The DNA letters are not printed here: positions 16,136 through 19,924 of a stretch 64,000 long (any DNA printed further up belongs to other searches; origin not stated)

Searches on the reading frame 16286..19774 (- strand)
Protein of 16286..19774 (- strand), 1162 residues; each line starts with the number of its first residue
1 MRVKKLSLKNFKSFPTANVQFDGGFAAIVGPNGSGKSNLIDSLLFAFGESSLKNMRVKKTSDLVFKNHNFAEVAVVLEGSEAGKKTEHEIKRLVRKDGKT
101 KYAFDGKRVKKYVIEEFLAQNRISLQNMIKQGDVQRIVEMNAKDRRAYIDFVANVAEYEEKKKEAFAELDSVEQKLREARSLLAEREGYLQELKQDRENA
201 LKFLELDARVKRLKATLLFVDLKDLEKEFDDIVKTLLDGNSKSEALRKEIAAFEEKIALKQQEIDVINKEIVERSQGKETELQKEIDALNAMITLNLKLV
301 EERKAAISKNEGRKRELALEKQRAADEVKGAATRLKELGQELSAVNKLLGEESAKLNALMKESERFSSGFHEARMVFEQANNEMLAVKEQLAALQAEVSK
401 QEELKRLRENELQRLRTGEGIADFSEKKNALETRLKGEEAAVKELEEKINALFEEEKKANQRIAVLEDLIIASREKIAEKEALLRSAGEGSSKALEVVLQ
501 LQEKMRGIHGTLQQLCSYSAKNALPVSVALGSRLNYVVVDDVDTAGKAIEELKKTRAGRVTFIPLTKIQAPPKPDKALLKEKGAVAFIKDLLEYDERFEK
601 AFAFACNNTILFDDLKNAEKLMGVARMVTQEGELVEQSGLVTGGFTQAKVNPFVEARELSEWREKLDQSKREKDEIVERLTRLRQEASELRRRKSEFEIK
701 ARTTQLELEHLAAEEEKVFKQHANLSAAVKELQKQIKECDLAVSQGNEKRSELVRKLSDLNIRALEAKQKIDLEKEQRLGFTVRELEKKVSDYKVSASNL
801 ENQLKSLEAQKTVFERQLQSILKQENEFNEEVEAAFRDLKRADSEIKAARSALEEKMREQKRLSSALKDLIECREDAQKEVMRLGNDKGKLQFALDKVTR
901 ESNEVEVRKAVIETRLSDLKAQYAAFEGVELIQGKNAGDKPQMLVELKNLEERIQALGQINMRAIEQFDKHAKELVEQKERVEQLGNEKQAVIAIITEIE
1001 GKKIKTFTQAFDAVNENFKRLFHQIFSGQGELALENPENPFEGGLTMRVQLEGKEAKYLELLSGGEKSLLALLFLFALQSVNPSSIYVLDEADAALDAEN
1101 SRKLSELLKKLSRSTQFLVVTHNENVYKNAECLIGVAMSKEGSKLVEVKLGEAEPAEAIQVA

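Call 4: search_protein_families(library=pfam, proteins=[window:16286-19774:-])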
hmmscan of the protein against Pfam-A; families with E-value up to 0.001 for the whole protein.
window:16286-19774:- (1162 aa): 6 families
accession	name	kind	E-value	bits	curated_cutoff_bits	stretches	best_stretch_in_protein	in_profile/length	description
PF02463.25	SMC_N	-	4.2e-56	190.3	40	1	3-1142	2-217/220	RecF/RecN/SMC N terminal domain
PF06470.18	SMC_hinge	-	7.6e-29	100.9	22.5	1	506-621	2-115/116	SMC proteins Flexible Hinge Domain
PF13304.12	AAA_21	-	3.5e-14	54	27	2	1044-1124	221-300/304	AAA domain, putative AbiEii toxin, Type IV TA system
PF13476.12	AAA_23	-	2.3e-11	45.2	27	1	5-196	1-199/201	AAA domain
PF13555.12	AAA_29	-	1.2e-05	25.4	27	1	4-44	2-43/61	P-loop containing region of AAA domain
PF13175.12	AAA_15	-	0.00034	20.8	32.1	1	1-507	1-321/374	AAA ATPase domain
